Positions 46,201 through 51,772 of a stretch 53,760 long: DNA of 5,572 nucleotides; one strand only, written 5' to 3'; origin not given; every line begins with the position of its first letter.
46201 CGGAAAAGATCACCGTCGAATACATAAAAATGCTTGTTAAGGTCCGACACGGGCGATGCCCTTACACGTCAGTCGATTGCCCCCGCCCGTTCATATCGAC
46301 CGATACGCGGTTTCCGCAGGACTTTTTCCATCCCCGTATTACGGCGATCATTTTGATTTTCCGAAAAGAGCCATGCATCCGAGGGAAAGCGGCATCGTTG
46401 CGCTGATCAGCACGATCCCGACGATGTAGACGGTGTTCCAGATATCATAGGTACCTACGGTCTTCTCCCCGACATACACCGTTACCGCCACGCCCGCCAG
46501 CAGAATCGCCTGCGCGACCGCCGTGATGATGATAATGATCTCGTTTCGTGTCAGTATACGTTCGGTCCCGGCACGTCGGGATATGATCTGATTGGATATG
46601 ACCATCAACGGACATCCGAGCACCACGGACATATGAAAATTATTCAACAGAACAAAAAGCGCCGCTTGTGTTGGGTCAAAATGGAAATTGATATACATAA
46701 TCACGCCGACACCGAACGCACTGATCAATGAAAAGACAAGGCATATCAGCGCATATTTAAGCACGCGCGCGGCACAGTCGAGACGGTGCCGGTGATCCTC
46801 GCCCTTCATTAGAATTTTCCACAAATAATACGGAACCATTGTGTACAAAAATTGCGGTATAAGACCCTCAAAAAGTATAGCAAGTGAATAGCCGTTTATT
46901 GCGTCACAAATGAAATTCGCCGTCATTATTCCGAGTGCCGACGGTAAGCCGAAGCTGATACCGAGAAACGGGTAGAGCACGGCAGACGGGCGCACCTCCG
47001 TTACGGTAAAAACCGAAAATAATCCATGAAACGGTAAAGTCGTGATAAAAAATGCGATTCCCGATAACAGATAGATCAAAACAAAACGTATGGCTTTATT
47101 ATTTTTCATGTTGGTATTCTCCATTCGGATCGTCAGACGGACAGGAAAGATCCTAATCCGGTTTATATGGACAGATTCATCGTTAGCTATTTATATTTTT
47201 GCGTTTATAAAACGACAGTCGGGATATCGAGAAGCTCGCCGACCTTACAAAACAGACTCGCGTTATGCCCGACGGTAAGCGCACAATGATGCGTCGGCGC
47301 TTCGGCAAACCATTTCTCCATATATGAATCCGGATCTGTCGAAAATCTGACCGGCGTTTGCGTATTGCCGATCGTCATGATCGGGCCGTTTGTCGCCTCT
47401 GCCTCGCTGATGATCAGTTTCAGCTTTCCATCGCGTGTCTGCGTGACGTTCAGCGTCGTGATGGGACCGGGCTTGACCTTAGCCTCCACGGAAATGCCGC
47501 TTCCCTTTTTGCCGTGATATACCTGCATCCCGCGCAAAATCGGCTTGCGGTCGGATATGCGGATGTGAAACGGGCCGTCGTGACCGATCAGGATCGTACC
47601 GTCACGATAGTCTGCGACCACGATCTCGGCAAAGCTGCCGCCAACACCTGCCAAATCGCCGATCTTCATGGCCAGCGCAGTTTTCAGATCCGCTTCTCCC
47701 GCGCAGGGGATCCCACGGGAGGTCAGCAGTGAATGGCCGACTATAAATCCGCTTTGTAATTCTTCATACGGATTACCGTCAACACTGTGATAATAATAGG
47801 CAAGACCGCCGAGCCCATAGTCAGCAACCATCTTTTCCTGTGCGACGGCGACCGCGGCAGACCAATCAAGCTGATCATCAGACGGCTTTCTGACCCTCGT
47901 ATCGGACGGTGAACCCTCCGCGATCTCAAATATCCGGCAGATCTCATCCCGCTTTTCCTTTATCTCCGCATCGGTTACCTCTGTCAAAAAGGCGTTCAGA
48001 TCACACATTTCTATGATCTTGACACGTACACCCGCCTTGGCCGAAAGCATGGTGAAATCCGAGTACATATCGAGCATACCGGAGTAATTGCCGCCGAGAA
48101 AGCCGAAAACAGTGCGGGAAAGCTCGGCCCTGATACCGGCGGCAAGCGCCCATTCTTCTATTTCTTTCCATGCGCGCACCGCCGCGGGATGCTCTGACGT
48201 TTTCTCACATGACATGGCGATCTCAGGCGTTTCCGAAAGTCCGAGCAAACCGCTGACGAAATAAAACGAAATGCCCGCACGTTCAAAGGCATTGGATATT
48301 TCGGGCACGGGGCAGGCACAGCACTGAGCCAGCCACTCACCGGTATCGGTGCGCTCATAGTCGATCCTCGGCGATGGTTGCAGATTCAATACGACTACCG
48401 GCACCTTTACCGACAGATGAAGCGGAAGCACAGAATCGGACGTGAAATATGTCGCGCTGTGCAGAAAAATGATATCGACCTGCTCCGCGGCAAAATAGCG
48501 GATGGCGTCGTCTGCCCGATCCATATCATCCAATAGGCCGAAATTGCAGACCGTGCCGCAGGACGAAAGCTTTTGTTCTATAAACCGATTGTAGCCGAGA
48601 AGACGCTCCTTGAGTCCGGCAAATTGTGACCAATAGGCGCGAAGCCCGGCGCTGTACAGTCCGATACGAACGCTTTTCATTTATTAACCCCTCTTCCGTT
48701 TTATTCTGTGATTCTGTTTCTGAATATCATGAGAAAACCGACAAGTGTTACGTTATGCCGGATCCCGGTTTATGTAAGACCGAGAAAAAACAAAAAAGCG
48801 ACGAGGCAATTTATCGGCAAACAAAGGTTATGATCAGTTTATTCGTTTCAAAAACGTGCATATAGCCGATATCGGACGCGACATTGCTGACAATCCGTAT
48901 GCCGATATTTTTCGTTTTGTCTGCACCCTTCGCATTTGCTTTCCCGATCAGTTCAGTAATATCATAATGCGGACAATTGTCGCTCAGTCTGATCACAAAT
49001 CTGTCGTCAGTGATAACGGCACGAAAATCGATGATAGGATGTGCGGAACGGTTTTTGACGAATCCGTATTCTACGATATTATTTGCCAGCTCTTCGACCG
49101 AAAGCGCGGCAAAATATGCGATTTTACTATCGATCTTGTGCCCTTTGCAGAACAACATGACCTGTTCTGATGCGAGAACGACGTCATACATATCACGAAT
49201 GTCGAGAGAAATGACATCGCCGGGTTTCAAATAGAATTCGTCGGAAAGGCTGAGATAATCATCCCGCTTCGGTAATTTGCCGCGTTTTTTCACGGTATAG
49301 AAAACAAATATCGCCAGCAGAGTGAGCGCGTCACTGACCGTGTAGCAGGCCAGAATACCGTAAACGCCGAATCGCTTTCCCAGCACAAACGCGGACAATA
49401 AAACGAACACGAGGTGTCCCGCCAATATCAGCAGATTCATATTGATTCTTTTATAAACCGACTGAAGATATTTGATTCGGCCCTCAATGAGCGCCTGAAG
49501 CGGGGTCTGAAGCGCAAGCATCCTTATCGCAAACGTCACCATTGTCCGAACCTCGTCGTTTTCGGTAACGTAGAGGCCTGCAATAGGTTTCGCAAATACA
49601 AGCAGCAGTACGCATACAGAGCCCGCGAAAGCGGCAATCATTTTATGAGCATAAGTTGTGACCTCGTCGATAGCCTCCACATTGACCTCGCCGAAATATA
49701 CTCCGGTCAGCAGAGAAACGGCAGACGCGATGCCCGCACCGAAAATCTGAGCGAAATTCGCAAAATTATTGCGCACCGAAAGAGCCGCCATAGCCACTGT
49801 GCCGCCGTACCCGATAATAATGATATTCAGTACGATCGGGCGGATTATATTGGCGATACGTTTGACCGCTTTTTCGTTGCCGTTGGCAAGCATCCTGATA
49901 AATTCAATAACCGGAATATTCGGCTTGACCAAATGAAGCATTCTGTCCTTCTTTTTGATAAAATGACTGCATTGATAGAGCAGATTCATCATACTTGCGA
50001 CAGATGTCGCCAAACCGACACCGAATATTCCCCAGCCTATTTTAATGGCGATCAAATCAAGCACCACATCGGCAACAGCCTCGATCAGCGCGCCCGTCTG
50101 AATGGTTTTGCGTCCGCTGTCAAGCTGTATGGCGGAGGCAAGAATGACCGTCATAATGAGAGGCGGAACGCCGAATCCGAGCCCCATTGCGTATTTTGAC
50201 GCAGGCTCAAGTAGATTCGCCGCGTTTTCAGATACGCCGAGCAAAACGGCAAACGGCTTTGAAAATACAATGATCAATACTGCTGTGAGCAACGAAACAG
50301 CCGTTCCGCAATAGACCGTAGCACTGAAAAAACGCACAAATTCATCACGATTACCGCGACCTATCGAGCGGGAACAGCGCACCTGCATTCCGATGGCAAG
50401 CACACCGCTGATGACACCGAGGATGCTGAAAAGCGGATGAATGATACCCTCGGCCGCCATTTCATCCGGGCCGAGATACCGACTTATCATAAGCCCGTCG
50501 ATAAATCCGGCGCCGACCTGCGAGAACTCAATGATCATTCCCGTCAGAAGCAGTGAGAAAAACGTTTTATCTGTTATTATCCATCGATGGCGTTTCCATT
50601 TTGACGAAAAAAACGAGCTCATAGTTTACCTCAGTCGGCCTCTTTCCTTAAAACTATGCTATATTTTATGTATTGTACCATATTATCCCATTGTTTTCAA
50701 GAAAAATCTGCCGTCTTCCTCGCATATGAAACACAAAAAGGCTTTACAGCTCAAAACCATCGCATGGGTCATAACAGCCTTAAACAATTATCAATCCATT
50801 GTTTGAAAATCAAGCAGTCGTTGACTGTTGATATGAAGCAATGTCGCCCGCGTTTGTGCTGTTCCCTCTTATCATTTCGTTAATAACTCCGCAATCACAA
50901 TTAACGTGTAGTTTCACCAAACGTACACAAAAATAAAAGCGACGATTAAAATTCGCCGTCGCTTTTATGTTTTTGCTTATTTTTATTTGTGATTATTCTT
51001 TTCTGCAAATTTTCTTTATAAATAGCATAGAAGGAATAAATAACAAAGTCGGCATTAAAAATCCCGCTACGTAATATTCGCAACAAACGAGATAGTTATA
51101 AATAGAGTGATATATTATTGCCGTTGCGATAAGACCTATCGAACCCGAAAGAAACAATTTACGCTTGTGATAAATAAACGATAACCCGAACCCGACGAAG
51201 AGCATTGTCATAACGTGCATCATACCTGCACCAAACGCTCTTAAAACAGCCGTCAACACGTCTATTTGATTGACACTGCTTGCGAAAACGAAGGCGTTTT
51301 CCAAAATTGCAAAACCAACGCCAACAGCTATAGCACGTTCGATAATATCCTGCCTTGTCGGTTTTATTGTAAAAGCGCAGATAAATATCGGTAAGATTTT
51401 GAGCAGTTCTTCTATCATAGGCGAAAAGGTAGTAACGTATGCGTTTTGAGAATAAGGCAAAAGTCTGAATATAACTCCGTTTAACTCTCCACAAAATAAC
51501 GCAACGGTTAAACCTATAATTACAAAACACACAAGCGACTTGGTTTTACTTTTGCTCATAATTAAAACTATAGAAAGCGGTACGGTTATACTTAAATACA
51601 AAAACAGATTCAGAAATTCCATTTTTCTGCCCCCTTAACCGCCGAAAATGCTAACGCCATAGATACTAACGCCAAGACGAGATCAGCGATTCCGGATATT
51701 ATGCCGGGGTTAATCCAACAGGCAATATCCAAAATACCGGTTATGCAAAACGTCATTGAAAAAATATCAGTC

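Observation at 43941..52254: Two diverged copies of a two-gene module: novel 7-TM protein plus PrsW-family intramembrane protease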

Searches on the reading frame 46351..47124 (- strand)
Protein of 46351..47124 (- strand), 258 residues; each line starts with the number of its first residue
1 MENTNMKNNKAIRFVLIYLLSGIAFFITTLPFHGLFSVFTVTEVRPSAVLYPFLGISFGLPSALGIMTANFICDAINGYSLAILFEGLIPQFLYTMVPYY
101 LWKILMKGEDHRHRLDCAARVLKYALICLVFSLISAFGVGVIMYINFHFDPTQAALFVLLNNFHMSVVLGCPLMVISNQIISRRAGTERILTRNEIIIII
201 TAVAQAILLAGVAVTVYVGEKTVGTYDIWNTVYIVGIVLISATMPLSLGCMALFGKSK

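Call 5: search_protein_families(library=pfam, proteins=[window:46351-47124:-], max_evalue=1)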
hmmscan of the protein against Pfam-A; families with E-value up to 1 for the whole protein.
window:46351-47124:- (258 aa): 2 families
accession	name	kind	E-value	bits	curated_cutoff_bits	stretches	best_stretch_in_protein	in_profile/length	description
PF17870.6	Insulin_TMD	-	0.14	12.7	33.4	1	194-218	13-37/47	Insulin receptor trans-membrane segment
PF19770.4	DUF6256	-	0.84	10.2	25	0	198-248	41-90/109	Family of unknown function (DUF6256)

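Call 6: search_protein_families(library=ncbifam, proteins=[window:46351-47124:-], max_evalue=1)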
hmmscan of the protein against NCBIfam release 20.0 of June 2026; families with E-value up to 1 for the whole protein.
window:46351-47124:- (258 aa): 0 families

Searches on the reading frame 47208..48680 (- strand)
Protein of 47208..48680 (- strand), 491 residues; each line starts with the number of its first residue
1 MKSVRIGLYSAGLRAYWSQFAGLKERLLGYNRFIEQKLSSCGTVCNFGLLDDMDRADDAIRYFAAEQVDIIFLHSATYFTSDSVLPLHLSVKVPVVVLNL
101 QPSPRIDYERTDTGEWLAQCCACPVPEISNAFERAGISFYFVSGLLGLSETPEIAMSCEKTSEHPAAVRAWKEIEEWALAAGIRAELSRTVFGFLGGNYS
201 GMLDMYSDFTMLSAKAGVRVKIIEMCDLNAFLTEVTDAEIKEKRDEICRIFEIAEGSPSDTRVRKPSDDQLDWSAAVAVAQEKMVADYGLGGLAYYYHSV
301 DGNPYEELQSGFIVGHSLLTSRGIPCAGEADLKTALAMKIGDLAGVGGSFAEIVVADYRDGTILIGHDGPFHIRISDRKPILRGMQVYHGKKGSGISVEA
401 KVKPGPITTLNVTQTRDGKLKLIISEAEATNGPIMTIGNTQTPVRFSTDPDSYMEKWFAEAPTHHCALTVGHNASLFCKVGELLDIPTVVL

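Call 10: search_protein_families(library=ncbifam, proteins=[window:47208-48680:-], max_evalue=0.001)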
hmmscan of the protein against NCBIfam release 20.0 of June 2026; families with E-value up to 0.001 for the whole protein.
window:47208-48680:- (491 aa): 2 families
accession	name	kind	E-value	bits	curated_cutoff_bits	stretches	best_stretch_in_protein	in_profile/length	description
NF048012.1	SlpQosIsomSftI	equivalog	8.1e-06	24.8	700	1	186-490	153-442/443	sulfoquinovose isomerase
NF002795.0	PRK02929.1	equivalog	1.1e-05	24.3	622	1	170-490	156-474/499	L-arabinose isomerase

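Call 11: search_protein_families(library=pfam, proteins=[window:47208-48680:-], max_evalue=0.001)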
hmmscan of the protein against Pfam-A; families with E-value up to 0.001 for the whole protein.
window:47208-48680:- (491 aa): 1 family
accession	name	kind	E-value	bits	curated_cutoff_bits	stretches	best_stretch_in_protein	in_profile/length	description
PF02952.23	Fucose_iso_C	-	7.1e-06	26.1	29.3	1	388-488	33-139/143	L-fucose isomerase, C-terminal domain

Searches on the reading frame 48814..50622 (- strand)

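Call 10: search_protein_families(library=ncbifam, proteins=[window:48814-50622:-], max_evalue=0.001)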
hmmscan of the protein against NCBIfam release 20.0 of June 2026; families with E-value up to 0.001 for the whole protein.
window:48814-50622:- (603 aa): 5 families
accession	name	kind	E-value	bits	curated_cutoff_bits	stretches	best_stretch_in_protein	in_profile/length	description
TIGR00797.1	matE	subfamily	1.7e-31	109.5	147.4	1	34-378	8-348/396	MATE family efflux transporter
NF000217.1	MATE_multi_FepA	equivalog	3.4e-18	65.9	900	1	35-446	31-438/443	multidrug efflux MATE transporter FepA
NF007130.1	PRK09575.1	equivalog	1.9e-17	63.6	445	1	40-444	27-431/435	MATE family efflux transporter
NF052396.1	MATE_WgkD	equivalog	1.3e-16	60.6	510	1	52-441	35-420/428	tryglysin-associated MATE efflux transporter WgkD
NF001214.0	PRK00187.1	equivalog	3.4e-05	23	449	1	34-372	25-366/464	NorM family multidrug efflux MATE transporter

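Call 11: search_protein_families(library=pfam, proteins=[window:48814-50622:-], max_evalue=0.001)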
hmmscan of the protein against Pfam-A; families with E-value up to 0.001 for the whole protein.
window:48814-50622:- (603 aa): 2 families
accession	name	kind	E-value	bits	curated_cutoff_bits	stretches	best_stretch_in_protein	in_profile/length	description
PF01554.23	MatE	-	6.4e-33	114.2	24.9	2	32-168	6-138/161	MatE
PF13581.12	HATPase_c_2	-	2.4e-06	28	27.4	1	487-599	14-126/127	Histidine kinase-like ATPase domain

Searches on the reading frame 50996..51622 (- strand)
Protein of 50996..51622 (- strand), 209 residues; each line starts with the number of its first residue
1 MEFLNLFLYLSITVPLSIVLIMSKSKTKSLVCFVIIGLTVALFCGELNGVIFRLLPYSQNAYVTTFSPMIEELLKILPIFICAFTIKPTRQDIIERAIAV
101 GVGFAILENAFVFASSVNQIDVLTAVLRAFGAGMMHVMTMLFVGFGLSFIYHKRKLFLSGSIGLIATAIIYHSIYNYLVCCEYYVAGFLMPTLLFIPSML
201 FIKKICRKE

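Call 5: search_protein_families(library=pfam, proteins=[window:50996-51622:-], max_evalue=1)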
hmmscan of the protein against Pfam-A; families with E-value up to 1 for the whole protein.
window:50996-51622:- (209 aa): 2 families
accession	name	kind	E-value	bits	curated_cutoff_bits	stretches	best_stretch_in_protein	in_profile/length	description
PF13367.11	PrsW-protease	-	6.8e-14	52.3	23.5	1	28-200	4-194/196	PrsW family intramembrane metalloprotease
PF08733.15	PalH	-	0.38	10.2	34.1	1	90-186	175-267/332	PalH/RIM21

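Call 6: search_protein_families(library=ncbifam, proteins=[window:50996-51622:-], max_evalue=1)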
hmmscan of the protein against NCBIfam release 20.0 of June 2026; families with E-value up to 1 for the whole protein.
window:50996-51622:- (209 aa): 1 family
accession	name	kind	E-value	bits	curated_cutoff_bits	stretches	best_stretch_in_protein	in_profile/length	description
NF033739.1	intramemb_PrsW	equivalog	9e-07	28.8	225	1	62-196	63-199/210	glutamic-type intramembrane protease PrsW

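Call 42: search_protein_families(library=padloc, proteins=[window:50996-51622:-], max_evalue=0.01)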
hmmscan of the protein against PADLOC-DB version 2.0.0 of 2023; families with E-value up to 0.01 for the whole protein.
window:50996-51622:- (209 aa): 0 families
